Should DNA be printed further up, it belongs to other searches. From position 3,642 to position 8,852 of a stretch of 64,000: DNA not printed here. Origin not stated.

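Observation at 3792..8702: Giant cysteine-rich surface protein with internal tandem repeats, coiled-coil stalk and C-terminal membrane anchor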

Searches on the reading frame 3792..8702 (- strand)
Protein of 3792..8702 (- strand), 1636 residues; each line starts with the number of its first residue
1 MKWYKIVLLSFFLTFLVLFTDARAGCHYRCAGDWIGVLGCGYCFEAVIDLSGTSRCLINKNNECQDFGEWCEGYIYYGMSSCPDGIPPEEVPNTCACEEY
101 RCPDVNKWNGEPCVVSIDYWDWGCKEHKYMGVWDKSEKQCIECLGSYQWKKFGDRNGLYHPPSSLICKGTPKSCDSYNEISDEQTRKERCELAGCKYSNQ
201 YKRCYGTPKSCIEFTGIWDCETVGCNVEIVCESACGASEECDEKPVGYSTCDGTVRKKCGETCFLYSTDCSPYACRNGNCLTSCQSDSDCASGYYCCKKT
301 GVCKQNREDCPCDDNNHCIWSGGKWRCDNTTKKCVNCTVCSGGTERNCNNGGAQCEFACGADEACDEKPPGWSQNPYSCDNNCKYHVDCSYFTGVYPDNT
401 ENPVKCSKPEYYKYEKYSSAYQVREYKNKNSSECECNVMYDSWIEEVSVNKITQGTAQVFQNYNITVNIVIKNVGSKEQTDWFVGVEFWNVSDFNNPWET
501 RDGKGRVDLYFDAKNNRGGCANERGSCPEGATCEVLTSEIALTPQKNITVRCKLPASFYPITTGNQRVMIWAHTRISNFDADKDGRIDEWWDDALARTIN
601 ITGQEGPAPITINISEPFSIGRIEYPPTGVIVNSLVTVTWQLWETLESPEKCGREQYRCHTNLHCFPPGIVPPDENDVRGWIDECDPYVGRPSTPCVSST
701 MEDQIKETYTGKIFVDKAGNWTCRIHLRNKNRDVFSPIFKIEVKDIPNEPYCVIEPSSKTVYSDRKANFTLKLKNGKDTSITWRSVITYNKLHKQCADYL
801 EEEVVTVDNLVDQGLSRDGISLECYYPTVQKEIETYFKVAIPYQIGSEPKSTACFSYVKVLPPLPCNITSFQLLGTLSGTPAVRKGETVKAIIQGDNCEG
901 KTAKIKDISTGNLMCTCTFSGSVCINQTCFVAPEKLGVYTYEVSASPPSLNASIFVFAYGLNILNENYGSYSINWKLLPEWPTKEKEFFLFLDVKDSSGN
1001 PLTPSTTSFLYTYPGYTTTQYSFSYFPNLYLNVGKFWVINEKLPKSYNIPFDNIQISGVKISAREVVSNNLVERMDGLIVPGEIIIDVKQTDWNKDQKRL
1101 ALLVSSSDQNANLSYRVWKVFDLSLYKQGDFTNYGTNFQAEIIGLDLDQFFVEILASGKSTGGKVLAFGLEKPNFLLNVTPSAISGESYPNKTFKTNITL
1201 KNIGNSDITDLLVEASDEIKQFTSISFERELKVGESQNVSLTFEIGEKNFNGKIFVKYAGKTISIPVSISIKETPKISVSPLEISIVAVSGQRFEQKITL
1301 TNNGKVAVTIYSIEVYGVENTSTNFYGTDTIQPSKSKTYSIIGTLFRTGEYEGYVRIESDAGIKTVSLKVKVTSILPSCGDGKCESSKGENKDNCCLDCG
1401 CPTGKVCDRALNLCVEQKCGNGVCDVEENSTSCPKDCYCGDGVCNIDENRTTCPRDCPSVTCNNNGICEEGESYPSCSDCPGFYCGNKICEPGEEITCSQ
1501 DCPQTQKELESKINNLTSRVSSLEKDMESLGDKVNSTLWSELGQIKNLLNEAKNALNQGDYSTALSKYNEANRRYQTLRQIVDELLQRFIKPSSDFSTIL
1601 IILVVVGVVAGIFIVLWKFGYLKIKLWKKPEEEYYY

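Call 5: search_protein_families(library=pfam, proteins=[window:3792-8702:-], max_evalue=0.1)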
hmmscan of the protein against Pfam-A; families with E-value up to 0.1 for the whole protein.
window:3792-8702:- (1636 aa): 7 families
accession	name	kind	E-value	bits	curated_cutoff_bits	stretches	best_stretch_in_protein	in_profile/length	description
PF07705.17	CARDB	-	0.00075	20.1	22.7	0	1182-1245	9-71/101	CARDB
PF22067.2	Cep192_D3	-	0.00092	19.7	27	1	1190-1247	15-71/99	Cep192 domain 3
PF24771.2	Ig_CFAP74_1st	-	0.0017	19.1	29.2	1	1191-1267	16-95/97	CFAP74 first Ig-like domain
PF22544.2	HYDIN_VesB_CFA65-like_Ig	-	0.0062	17.2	25.5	1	1192-1245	19-72/100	HYDIN/CFA65/VesB-like, Ig-like domain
PF13779.11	DUF4175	-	0.017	13.6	27.3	1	1500-1571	662-729/825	Domain of unknown function (DUF4175)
PF01102.23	Glycophorin_A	-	0.031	15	30.1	0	1593-1631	52-90/114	Glycophorin A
PF17561.7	TssO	-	0.05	14.2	29.2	0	1506-1585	50-127/148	Type VI secretion system, TssO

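Call 6: search_protein_families(library=ncbifam, proteins=[window:3792-8702:-], max_evalue=0.1)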
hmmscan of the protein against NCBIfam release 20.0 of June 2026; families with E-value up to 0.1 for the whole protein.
window:3792-8702:- (1636 aa): 4 families
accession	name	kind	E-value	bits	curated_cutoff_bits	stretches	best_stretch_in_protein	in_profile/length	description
NF041034.1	Rad50_Sulf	equivalog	0.0032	15.4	1000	1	1485-1589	429-533/872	DNA double-strand break repair ATPase Rad50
NF012200.0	choice_anch_D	domain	0.0054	17.2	45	1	1274-1361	14-105/108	choice-of-anchor D domain-containing protein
NF046073.1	UpsA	equivalog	0.0087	16.2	130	1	1290-1351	52-113/136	pilin subunit UpsA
NF045487.1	ASRP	equivalog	0.084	11.4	300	0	1504-1588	383-468/593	archaea-specific SMC-related protein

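Call 7: find_homologous_proteins(query=window:3792-8702:-)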
Query window:3792-8702:- (1636 aa): 4 proteins with E <= 0.001 among 818 candidates.
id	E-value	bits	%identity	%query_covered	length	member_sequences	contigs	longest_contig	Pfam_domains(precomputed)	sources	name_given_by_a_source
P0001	0.0e+0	3058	100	78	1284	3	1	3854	-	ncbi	ncbi:MAG: hypothetical protein QXP36_10210, partial [Conexivisphaerales archaeon]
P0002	0.0e+0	2737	75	92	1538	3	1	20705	-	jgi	jgi:hypothetical protein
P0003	0.0e+0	2357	67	94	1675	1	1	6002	-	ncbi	-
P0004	1.7e-55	206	39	15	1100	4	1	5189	-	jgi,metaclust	metaclust:\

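Call 18: find_encoding_contigs(protein=P0002, flank=10000)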
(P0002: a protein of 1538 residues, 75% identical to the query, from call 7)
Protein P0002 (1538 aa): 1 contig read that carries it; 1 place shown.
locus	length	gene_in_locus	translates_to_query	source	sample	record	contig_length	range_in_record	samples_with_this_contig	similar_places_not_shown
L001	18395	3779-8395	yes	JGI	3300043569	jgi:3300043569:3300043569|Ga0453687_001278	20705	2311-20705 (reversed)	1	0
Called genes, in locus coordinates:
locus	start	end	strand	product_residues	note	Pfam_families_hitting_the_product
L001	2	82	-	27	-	?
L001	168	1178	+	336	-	-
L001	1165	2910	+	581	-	-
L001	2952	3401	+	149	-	-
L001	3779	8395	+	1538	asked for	-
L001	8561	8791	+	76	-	PF01918:Alba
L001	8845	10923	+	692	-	-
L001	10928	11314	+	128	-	-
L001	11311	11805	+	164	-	-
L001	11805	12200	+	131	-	-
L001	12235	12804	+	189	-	-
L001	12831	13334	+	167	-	-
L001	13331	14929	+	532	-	-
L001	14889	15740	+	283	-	-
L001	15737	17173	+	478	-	PF00092:VWA (weak), PF13768:VWA_3 (weak)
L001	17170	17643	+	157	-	-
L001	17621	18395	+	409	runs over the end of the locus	-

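Call 19: find_encoding_contigs(protein=P0003, flank=10000)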
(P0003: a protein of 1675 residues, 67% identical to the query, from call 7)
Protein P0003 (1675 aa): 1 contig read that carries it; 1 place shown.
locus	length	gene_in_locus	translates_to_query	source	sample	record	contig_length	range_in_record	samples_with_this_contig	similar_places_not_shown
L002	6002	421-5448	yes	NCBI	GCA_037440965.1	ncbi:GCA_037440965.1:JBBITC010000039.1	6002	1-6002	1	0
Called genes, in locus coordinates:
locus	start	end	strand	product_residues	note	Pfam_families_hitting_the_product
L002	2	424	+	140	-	?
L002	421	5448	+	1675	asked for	-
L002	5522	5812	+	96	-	PF01918:Alba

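Call 20: find_encoding_contigs(protein=P0004, flank=10000)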
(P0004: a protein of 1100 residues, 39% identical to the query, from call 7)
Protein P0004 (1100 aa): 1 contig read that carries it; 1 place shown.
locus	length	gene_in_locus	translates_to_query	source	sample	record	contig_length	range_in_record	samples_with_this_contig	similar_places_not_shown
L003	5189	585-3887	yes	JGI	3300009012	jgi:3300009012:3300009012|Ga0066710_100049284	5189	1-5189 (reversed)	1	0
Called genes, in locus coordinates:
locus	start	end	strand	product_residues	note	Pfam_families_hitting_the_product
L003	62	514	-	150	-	-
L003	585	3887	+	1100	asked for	-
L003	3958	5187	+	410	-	?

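Call 21: find_related_loci(query=A1, collection=genome_contigs, flank=10000)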
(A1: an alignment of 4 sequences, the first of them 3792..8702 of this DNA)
Query A1 (1636 aa) in genome_contigs; peptide patterns used: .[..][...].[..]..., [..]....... (x = any residue, [..] = any of these).
53 stretches matched a pattern; 4 encode a relative of the query (tblastn E <= 1e-3); 4 distinct loci.
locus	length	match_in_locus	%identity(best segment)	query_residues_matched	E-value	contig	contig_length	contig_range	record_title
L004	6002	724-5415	67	77-1627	0e+0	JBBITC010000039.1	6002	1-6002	MAG: Candidatus Aenigmatarchaeota archaeon isolate STF170223_bin_388 NODE_3539_length_6002_cov_4.773667, whole genome sh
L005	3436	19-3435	87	131-1244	0e+0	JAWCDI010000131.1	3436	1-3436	MAG: Candidatus Aenigmatarchaeota archaeon isolate JZ-1_201912_bins_45 JZ-1_201912_bins_45_scaffold_133, whole genome sh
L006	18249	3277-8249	47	6-1626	0e+0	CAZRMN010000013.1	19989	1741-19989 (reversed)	MAG TPA_asm: uncultured archaeon isolate binchicken_co6_549 genome assembly, contig: NODE_2663_length_19989_cov_7.538226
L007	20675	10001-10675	40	389-617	3e-44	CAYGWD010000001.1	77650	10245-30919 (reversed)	MAG TPA_asm: uncultured archaeon isolate ERP119294_co1_153 genome assembly, contig: NODE_306_length_77650_cov_13.872930,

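Call 29: search_solved_structures(query=window:3792-8702:-, max_evalue=1)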
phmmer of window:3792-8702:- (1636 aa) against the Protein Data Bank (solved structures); distinct sequences matched with E-value up to 1: 0.

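Call 102: find_encoding_contigs(protein=window:3792-8702:-, flank=3000, max_places=4)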
Protein window:3792-8702:- (1636 aa): 4 contigs read that carry it; 2 places shown.
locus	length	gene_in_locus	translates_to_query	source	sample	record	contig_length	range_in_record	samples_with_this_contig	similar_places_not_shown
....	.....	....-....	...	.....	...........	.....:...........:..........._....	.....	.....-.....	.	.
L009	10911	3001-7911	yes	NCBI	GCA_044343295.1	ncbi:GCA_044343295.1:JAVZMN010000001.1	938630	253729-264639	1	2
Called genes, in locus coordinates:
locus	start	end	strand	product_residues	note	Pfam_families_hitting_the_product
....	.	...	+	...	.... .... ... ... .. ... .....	-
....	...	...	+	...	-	-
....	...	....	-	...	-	-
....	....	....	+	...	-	-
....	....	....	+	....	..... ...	-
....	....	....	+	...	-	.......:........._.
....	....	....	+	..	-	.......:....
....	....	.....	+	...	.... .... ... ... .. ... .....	-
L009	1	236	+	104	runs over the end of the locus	-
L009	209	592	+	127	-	-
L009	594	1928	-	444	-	-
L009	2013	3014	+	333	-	-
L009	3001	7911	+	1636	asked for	-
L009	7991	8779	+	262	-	PF14528:LAGLIDADG_3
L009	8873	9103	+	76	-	PF01918:Alba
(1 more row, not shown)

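Call 107: find_related_loci(query=A1, collection=viral_contigs, flank=5000)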
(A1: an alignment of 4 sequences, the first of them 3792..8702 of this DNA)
Query A1 (1636 aa) in viral_contigs; peptide patterns used: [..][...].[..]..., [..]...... (x = any residue, [..] = any of these).
91 stretches matched a pattern, but none encodes a relative of the query by tblastn (E <= 1e-3).

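Call 108: find_related_loci(query=A1, collection=metagenome_contigs, flank=6000)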
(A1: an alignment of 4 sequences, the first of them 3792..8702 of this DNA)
Query A1 (1636 aa) in metagenome_contigs; peptide patterns used: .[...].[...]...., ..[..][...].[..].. (x = any residue, [..] = any of these).
93 stretches matched a pattern; 2 encode a relative of the query (tblastn E <= 1e-3); 2 distinct loci.
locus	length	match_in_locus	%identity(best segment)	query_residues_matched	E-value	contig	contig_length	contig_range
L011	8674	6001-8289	32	284-1623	2e-74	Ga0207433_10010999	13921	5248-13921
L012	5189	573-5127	39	5-1302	7e-42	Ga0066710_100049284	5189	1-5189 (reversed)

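Call 119: search_protein_families(library=padloc, proteins=[window:3792-8702:-], max_evalue=0.01)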
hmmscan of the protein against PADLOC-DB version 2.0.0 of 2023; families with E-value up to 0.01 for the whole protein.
window:3792-8702:- (1636 aa): 0 families
